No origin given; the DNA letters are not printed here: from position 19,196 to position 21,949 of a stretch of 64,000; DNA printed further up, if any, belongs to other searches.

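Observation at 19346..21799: BspA-type leucine-rich-repeat array fused to a DNA N6A/N4C methyltransferase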

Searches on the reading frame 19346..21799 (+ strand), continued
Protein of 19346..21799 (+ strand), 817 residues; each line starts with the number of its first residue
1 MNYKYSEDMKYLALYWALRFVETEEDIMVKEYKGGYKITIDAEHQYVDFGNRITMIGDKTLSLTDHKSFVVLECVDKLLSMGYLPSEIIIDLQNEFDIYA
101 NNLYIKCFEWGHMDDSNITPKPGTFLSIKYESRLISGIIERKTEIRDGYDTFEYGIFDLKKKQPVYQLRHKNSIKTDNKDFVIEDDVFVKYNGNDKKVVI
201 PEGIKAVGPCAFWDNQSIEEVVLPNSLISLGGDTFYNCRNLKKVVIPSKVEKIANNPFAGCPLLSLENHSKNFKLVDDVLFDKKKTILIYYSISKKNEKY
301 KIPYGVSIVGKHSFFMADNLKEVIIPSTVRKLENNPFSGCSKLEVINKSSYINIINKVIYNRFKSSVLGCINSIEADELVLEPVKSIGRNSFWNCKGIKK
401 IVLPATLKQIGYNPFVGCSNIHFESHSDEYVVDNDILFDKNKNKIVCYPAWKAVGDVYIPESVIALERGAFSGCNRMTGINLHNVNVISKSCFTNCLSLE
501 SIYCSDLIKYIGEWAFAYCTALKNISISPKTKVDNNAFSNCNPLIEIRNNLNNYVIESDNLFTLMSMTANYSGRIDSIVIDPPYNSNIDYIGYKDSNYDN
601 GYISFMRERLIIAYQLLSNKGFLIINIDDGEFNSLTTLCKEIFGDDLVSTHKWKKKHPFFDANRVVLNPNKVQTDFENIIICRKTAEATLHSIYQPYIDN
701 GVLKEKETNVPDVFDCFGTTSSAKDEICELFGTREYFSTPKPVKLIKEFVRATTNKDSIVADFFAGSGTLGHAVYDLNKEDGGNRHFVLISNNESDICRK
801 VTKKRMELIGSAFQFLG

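Call 14: get_annotated_region(hit=H1, flank=12000)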
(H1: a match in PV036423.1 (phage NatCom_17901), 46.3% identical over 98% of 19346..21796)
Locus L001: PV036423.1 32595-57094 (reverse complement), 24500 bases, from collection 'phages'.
description: Phage NatCom_17901, complete genome.
organism: phage NatCom_17901 (NCBI taxid 3403543)
taxonomy: Viruses; Duplodnaviria; Heunggongvirae; Uroviricota; Caudoviricetes; Ca. Heliusvirales
host: -; source: human feces; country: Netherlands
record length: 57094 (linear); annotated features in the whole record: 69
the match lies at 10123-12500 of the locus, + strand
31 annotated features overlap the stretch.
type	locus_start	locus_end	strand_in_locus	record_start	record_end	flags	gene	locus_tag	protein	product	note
CDS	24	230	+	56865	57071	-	-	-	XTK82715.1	hypothetical protein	-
CDS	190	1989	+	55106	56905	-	-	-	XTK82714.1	hypothetical protein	-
CDS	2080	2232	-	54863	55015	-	-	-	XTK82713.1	hypothetical protein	-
CDS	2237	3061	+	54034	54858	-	-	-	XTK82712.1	hypothetical protein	-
CDS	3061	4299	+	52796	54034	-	-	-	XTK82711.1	hypothetical protein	-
CDS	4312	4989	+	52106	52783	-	-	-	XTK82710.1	hypothetical protein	-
CDS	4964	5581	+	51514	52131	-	-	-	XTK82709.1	hypothetical protein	-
CDS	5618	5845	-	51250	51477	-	-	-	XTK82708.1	hypothetical protein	-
CDS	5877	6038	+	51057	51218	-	-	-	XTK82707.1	hypothetical protein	-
CDS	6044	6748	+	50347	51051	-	-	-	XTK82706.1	hypothetical protein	-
CDS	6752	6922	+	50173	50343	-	-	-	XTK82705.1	hypothetical protein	-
CDS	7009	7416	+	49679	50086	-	-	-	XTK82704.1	hypothetical protein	-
CDS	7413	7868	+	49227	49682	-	-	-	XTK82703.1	anaerobic ribonucleotide reductase small subunit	-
CDS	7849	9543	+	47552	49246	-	-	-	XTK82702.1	anaerobic ribonucleoside reductase large subunit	-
CDS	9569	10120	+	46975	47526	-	-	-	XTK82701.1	thymidylate kinase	-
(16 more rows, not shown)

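Call 23: find_encoding_contigs(protein=P0091, flank=10000, max_places=4)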
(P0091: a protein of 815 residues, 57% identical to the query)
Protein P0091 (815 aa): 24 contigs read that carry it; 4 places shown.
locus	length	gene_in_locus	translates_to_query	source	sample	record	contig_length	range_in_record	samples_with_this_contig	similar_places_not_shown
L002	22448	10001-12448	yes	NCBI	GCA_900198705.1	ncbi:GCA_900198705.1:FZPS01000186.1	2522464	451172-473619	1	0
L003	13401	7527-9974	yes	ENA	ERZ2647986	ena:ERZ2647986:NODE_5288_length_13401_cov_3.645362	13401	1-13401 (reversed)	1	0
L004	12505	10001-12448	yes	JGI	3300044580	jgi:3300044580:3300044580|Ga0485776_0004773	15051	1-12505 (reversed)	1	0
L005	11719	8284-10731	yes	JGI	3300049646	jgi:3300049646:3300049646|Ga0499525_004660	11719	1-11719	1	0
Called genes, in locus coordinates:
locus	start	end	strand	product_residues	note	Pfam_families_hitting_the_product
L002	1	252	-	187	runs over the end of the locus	PF01420:Methylase_S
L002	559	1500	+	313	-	PF13183:Fer4_8 (faint), PF14697:Fer4_21 (weak), PF02754:CCG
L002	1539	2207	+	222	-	PF02230:Abhydrolase_2 (faint), PF00561:Abhydrolase_1 (faint), PF05728:UPF0227 (weak), PF12697:Abhydrolase_6 (faint), PF12695:Abhydrolase_5 (faint), PF12740:PETase (faint), PF12146:Hydrolase_4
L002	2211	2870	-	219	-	PF00702:Hydrolase, PF09419:PGP_phosphatase (faint), PF13419:HAD_2, PF13242:Hydrolase_like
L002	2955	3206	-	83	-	-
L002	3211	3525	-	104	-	-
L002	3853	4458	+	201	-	-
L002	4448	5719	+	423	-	-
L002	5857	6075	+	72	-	-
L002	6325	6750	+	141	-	-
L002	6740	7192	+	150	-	PF13353:Fer4_12, PF04055:Radical_SAM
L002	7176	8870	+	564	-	PF13597:NRDD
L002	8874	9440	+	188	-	PF12850:Metallophos_2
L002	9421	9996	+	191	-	PF01712:dNK, PF02223:Thymidylate_kin, PF02224:Cytidylate_kin (faint), PF13238:AAA_18, PF13401:AAA_22 (faint), PF01202:SKI (faint)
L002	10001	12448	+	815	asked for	PF13306:LRR_5, PF01555:N6_N4_Mtase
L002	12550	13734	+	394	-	PF00929:RNase_T (faint), PF21762:DEDDh_C (weak)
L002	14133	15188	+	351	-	PF13784:Fic_N, PF02661:Fic, PF21248:SoFic-like_C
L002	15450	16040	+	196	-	-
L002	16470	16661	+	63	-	PF00830:Ribosomal_L28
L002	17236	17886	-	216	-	PF04263:TPK_catalytic, PF04265:TPK_B1_binding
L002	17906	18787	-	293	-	PF16745:RsgA_N, PF03193:RsgA_GTPase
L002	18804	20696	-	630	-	PF00069:Pkinase, PF03109:ABC1 (faint), PF07714:PK_Tyr_Ser-Thr, PF03793:PASTA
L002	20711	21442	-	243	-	PF00481:PP2C, PF13672:PP2C_2, PF07228:SpoIIE (faint)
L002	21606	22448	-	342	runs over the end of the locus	PF21016:RlmN_N, PF04055:Radical_SAM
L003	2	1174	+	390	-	?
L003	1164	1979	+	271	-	-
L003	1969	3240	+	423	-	-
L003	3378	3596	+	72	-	-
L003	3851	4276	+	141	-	-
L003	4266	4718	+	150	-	PF13353:Fer4_12, PF04055:Radical_SAM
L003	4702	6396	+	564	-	PF13597:NRDD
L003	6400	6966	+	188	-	PF12850:Metallophos_2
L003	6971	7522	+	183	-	PF01202:SKI (faint), PF01712:dNK (faint), PF02223:Thymidylate_kin, PF13238:AAA_18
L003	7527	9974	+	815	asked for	PF13306:LRR_5, PF01555:N6_N4_Mtase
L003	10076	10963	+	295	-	-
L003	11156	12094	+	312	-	PF00294:PfkB, PF08543:Phos_pyr_kin (weak), PF01256:Carb_kinase (weak)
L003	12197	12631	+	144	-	PF00210:Ferritin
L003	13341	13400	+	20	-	?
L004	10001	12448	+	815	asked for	PF13306:LRR_5, PF01555:N6_N4_Mtase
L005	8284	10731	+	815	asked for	PF13306:LRR_5, PF01555:N6_N4_Mtase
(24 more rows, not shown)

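Call 24: find_encoding_contigs(protein=P0015, flank=10000, max_places=2)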
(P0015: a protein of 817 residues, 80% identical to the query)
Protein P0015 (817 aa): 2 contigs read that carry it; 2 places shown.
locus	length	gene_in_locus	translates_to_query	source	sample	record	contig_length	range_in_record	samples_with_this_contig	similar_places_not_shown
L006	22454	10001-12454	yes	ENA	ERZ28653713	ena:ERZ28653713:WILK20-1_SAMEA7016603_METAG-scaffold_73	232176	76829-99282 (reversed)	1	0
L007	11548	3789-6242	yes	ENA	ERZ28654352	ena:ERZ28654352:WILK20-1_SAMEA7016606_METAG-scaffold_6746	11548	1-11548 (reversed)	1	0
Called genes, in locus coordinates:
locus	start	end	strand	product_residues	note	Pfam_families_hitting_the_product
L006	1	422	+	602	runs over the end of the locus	-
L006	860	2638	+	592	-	PF07963:N_methyl (weak)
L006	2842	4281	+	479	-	PF14022:DUF4238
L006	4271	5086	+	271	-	-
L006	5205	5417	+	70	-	PF13443:HTH_26 (weak), PF01381:HTH_3 (weak)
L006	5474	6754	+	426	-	-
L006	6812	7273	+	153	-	-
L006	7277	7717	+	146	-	PF13353:Fer4_12, PF04055:Radical_SAM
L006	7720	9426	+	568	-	PF13597:NRDD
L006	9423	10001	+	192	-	PF01712:dNK (faint), PF02223:Thymidylate_kin (faint), PF13238:AAA_18, PF13207:AAA_17 (faint)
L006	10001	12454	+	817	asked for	PF13306:LRR_5, PF13855:LRR_8 (faint), PF13306:LRR_5, PF01555:N6_N4_Mtase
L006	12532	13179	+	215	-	-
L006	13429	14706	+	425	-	PF00145:DNA_methylase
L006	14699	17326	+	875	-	PF00176:SNF2-rel_dom, PF00270:DEAD (weak), PF00271:Helicase_C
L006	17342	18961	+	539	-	PF01555:N6_N4_Mtase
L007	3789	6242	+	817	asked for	PF13306:LRR_5, PF13855:LRR_8 (faint), PF13306:LRR_5, PF01555:N6_N4_Mtase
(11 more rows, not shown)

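Call 27: find_related_loci(query=A1, collection=genome_contigs, flank=10000)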
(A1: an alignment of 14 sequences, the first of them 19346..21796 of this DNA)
Query A1 (817 aa) in genome_contigs; peptide patterns used: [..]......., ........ (x = any residue, [..] = any of these).
157 stretches matched a pattern; 102 encode a relative of the query (tblastn E <= 1e-3); the best 80 are kept; 80 distinct loci.
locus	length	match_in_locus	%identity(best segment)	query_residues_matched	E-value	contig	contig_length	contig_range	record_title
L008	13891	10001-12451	97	1-817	0e+0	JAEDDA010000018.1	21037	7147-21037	MAG: Bacilli bacterium isolate MAG020 NODE_1933_length_21037_cov_13.280621, whole genome shotgun sequence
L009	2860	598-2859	98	1-754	0e+0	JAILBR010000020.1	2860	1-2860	MAG: Bacilli bacterium isolate RUI564 k141_3438595_flag=0_multi=14.4285_len=2860, whole genome shotgun sequence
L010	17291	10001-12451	73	1-817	0e+0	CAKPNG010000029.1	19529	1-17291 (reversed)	MAG: uncultured Bacilli bacterium isolate REFINED_METABAT215_TOP10_CONTIGS_1500_ASSEMBLY_K77_MERGED__Hadza_MoBio_hadza-I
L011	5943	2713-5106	57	4-816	0e+0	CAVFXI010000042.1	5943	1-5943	Gemmiger formicilis isolate H07606-L1_cleanbin_000041 genome assembly, contig: Spades_H07606-L1_contig_9518, whole genom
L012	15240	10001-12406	58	6-816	0e+0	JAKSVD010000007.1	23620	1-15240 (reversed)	MAG: Bacilli bacterium isolate Horse_feces350 MAG350_7, whole genome shotgun sequence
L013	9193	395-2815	58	1-808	0e+0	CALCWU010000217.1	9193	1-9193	MAG TPA_asm: uncultured Mollicutes bacterium isolate SRR1747056_bin.77_CONCOCT_v1.1_MAG genome assembly, contig: ERZ8082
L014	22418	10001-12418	56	6-816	0e+0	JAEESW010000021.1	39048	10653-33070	MAG: bacterium isolate Tb.RUG.391 NODE_3537_length_39048_cov_1.745844, whole genome shotgun sequence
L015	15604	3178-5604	56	2-816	0e+0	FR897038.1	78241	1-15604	Coprobacillus sp. CAG:826 genomic scaffold, scf21, whole genome shotgun sequence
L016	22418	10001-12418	55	6-816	0e+0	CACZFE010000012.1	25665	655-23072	MAG: uncultured Spirochaetales bacterium isolate RUG12558 genome assembly, contig: RUG12558_asm_12, whole genome shotgun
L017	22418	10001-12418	56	6-816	0e+0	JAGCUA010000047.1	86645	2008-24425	Bacterium isolate RGIG10122 Yak_Rumen-4__c1289451, whole genome shotgun sequence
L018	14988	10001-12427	57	2-816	0e+0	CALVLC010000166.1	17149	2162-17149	MAG: uncultured Bacilli bacterium isolate E22__bin81 genome assembly, contig: E22__k127_8462793, whole genome shotgun se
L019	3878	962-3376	56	6-816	0e+0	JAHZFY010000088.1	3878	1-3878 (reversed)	MAG: bacterium isolate HRGM_Genome_2996 HRGM_Genome_2996_88, whole genome shotgun sequence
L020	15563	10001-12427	57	2-816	0e+0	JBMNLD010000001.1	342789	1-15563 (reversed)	MAG: Christensenellales bacterium isolate SBF912LR0HQ0021 contig_31026, whole genome shotgun sequence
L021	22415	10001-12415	57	6-816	0e+0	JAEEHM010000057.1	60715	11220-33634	MAG: Bacillota bacterium isolate Tb.RUG.122 k141_4879029_flag=0_multi=16.3901_len=60715, whole genome shotgun sequence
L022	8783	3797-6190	56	4-816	0e+0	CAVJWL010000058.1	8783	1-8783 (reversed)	uncultured Prevotellaceae bacterium isolate H07654-L1_cleanbin_000026 genome assembly, contig: Spades_H07654-L1_contig_6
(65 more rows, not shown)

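Call 29: predict_structure(alignment_id=A1)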
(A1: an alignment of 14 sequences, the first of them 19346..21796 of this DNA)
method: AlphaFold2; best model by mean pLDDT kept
length: 817 residues; sequences in the alignment: 14
mean_pLDDT: 81.4   pTM: 0.67
mean pLDDT of the five models: 81.4, 79.7, 77.7, 76.7, 76.0
residues with pLDDT >= 90: 260; 70-90: 425; 50-70: 93; < 50: 39
segments of 3 or more residues with pLDDT < 50: 1-9, 116-120, 586-591, 725-727, 729-740
pLDDT, mean of each block of 10 residues (from residue 1): 37 81 87 86 84 74 82 92 85 75 81 54 71 72 74 74 74 65 75 87 81 78 91 84 94 84 93 93 92 85 92 86 93 82 89 92 89 88 89 85 93 75 93 91 88 87 81 90 80 89 82 82 87 71 82 79 77 91 57 57 87 95 89 92 96 80 58 77 95 89 87 79 44 42 87 95 83 93 91 59 79 79
secondary structure, 60 per line:
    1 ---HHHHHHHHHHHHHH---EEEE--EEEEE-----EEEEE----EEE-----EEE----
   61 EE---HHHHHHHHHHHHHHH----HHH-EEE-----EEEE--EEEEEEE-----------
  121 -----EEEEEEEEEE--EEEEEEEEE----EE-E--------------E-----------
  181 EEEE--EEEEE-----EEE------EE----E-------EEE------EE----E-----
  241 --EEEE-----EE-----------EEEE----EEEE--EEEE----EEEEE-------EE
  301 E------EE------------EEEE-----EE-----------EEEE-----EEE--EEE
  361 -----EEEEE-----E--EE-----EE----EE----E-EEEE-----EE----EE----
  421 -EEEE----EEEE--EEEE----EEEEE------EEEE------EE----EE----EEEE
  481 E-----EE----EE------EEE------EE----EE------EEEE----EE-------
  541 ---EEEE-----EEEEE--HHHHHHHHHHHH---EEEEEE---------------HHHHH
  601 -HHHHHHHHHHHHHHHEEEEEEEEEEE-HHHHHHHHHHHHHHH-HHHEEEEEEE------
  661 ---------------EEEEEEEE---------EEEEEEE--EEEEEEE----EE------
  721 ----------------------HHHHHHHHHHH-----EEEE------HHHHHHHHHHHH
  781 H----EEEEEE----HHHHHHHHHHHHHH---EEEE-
elements in order (helices of 4 or more, strands of 3 or more residues): H4-17 E21-24 E27-31 E37-41 E46-48 E54-56 H66-80 E89-91 E97-100 E103-109 E126-135 E138-146 E181-184 E187-191 E197-199 E220-222 E243-246 E265-268 E273-276 E279-282 E287-291 E299-301 E322-325 E344-347 E353-355 E358-360 E366-370 E400-403 E422-425 E430-433 E436-439 E444-448 E455-458 E477-481 E501-503 E524-527 E544-547 E553-557 H560-571 E575-580 H596-600 H602-616 E617-627 H629-643 E648-654 E676-683 E693-699 E702-708 H743-753 E759-762 H769-781 E786-791 H796-809 E813-816
